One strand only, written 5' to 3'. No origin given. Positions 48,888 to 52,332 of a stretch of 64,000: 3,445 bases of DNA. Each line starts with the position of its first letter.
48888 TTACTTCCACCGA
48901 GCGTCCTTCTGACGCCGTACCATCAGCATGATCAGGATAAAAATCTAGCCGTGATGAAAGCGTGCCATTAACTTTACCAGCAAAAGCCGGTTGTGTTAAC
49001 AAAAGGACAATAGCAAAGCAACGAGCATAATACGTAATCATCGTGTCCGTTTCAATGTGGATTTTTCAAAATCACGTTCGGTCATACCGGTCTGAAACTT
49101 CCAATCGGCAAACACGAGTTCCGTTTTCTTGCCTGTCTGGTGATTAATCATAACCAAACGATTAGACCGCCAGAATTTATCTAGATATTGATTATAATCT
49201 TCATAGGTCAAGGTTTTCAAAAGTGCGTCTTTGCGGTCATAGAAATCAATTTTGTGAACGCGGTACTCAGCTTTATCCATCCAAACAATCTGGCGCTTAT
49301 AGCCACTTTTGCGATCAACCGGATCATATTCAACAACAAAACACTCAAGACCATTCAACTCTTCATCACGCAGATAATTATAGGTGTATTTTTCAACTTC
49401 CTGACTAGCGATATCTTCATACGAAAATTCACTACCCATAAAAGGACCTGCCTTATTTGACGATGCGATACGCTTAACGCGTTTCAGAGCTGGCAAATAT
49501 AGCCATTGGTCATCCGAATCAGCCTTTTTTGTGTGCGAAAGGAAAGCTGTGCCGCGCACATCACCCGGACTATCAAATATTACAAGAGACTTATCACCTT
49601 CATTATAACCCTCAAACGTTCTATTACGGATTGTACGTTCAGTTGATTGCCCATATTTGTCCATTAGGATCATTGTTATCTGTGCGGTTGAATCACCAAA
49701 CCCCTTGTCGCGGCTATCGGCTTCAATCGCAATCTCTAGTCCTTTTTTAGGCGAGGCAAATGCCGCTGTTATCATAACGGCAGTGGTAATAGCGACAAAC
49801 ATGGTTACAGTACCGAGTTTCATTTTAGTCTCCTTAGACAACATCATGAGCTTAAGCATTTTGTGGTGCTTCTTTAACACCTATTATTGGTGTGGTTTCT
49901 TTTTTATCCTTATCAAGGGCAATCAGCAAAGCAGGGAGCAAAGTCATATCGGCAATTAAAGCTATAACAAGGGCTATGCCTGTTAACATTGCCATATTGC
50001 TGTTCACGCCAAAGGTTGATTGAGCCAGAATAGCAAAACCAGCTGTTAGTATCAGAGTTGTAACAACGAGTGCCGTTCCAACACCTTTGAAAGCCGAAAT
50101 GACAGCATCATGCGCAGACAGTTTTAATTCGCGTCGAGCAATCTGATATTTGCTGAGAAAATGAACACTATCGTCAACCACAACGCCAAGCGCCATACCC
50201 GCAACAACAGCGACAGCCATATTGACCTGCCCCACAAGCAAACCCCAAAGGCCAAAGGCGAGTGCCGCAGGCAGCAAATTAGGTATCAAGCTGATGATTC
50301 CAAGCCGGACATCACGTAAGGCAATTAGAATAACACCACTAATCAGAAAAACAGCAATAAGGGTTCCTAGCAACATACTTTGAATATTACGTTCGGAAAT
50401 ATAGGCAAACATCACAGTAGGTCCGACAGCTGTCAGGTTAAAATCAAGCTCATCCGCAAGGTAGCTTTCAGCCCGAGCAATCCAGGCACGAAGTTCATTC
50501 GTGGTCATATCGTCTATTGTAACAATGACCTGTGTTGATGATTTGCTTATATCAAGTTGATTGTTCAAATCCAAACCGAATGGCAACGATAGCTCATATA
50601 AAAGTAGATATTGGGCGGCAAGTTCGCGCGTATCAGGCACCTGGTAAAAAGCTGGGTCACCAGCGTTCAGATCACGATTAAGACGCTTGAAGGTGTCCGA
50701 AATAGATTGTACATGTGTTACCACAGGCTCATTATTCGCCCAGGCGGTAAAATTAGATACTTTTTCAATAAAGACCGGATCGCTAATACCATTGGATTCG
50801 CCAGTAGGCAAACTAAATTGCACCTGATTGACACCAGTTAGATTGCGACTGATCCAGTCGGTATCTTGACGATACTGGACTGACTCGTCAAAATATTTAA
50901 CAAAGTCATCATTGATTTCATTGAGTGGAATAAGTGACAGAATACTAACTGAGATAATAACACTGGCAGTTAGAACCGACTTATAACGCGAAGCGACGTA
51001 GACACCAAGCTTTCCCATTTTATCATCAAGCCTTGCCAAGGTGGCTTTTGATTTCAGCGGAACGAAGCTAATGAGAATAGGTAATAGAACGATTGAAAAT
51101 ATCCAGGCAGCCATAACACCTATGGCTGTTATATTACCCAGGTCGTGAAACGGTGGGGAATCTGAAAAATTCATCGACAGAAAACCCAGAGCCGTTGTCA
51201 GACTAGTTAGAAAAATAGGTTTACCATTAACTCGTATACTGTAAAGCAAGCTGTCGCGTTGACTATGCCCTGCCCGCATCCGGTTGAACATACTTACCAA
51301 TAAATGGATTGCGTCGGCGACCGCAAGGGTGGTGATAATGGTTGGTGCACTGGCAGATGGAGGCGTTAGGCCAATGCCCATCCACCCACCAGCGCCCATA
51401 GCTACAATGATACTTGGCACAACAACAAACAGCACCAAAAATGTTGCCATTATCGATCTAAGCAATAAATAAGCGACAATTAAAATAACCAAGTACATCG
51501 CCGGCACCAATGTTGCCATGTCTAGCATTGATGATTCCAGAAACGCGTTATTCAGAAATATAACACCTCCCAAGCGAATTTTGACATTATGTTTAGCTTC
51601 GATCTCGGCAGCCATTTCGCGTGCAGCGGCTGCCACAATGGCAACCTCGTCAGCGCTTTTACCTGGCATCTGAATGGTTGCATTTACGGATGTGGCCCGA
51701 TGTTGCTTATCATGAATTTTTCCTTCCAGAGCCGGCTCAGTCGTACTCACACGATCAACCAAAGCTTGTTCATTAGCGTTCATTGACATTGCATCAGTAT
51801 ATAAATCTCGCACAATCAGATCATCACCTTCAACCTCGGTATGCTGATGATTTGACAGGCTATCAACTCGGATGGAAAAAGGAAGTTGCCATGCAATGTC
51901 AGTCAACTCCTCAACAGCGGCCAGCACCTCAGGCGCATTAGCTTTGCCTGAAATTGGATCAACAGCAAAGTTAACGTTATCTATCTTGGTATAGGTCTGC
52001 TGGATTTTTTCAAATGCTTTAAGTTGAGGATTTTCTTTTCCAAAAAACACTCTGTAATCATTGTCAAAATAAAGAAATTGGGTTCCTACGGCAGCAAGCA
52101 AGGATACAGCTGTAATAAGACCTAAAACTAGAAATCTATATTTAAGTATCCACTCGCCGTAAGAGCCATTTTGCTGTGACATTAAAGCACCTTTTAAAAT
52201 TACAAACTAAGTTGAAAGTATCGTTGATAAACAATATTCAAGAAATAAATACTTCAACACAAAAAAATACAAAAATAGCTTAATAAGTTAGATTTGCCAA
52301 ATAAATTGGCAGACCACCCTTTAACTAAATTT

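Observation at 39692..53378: Apparently intact 13.7-kb P4-like integrative element (possible phage satellite / mobilisable island) in a streamlined AT-rich alphaproteobacterial genome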

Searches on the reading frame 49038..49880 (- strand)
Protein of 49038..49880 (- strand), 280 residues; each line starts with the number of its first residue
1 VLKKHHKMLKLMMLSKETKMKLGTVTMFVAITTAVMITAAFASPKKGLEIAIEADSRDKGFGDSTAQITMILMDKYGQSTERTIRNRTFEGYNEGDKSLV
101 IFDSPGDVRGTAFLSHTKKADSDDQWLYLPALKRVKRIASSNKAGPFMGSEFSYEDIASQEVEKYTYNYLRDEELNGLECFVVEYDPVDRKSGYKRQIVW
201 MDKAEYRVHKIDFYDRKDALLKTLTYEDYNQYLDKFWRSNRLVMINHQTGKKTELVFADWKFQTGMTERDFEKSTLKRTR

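Call 9: search_protein_families(library=pfam, proteins=[window:49038-49880:-], max_evalue=0.01)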
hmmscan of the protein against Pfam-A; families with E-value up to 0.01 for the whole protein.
window:49038-49880:- (280 aa): 2 families
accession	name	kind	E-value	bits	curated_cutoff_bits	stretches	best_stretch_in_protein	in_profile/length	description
PF17131.11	LolA_like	-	9.8e-67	224.6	30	1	95-278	2-184/184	Outer membrane lipoprotein-sorting protein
PF07044.18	DUF1329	-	7.6e-11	42.3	23.1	1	35-169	68-221/368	Protein of unknown function (DUF1329)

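Call 97: search_protein_families(library=padloc, proteins=[window:49038-49880:-], max_evalue=0.001)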
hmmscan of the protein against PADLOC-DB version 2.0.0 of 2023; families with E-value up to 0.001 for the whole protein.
window:49038-49880:- (280 aa): 0 families

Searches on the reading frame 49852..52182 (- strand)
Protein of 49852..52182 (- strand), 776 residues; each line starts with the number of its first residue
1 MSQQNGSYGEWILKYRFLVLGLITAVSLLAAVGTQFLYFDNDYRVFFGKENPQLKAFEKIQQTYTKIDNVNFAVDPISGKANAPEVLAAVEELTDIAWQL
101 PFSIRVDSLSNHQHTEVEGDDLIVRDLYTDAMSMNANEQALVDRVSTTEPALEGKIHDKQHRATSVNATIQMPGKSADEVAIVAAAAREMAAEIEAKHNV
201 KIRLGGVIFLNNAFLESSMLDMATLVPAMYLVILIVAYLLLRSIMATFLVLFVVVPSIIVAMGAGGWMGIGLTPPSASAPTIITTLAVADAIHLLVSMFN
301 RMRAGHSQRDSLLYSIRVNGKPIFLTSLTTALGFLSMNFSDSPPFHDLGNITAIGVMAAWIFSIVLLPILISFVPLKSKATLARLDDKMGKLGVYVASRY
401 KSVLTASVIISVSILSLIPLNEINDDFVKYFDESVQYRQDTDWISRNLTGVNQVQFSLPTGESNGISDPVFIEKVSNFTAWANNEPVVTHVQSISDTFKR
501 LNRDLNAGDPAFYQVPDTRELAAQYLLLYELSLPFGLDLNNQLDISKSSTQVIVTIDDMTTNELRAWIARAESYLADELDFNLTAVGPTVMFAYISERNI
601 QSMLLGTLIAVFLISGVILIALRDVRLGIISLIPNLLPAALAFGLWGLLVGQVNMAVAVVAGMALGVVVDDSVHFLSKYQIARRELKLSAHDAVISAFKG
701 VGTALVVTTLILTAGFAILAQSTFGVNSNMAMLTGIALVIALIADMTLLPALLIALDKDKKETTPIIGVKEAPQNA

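Call 10: search_protein_families(library=pfam, proteins=[window:49852-52182:-], max_evalue=0.01)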
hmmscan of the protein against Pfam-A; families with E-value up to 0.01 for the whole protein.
window:49852-52182:- (776 aa): 4 families
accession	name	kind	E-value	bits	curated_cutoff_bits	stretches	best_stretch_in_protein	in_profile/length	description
PF03176.21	MMPL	-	8.3e-35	120.7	20.5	2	164-373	86-301/333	MMPL family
PF00873.25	ACR_tran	-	7.1e-09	34.4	28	2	606-755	336-488/1021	AcrB/AcrD/AcrF family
PF02460.24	Patched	-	8.3e-07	29.3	23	1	229-368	14-151/156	Patched SSD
PF12349.14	Sterol-sensing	-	3.9e-05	24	22.3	2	626-757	7-136/153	Sterol-sensing domain of SREBP cleavage-activation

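Call 54: search_protein_families(library=ncbifam, proteins=[window:49852-52182:-], max_evalue=0.01)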
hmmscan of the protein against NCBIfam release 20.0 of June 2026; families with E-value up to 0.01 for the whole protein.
window:49852-52182:- (776 aa): 11 families
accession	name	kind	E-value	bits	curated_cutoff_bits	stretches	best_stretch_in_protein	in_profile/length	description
TIGR00921.1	2A067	subfamily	2e-42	145.2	351.9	2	14-385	2-357/733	hydrophobe/amphiphile efflux-3 (HAE3) family transporter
TIGR03480.1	HpnN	hypoth_equivalog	7.7e-30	103.6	751.85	2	180-427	229-473/862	hopanoid biosynthesis associated RND transporter like protein HpnN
TIGR00833.1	actII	subfamily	1.5e-24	86.4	874.7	3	595-755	170-331/910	MMPL family RND transporter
NF052374.1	HopndTporHpnN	equivalog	3.8e-15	55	1100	2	172-417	228-468/858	hopanoid transporter HpnN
NF000282.2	RND_permease_1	subfamily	8.4e-09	33.9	1250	1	561-762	302-501/1029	multidrug efflux RND transporter permease subunit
NF033617.1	RND_permease_2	subfamily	5.9e-06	24.5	1250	1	183-410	294-522/1009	multidrug efflux RND transporter permease subunit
NF007905.0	PRK10614.1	equivalog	9e-06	23.6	1774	1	223-421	336-540/1025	multidrug efflux RND transporter permease subunit MdtC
NF007842.1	PRK10555.1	equivalog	1e-05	23.6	1854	2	225-374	870-1026/1036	multidrug efflux RND transporter permease AcrD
NF007131.0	PRK09577.1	equivalog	2.5e-05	22.2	1768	1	560-756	301-495/1045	multidrug efflux RND transporter permease subunit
TIGR00914.1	2A0601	subfamily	0.00023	19.1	701.45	1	175-380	837-1041/1051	CusA/CzcA family heavy metal efflux RND transporter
TIGR00915.1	2A0602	subfamily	0.0018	16.2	940.35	1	563-762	305-502/1050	efflux RND transporter permease subunit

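Call 97: search_protein_families(library=padloc, proteins=[window:49852-52182:-], max_evalue=0.001)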
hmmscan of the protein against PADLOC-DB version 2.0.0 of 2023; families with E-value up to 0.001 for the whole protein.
window:49852-52182:- (776 aa): 0 families
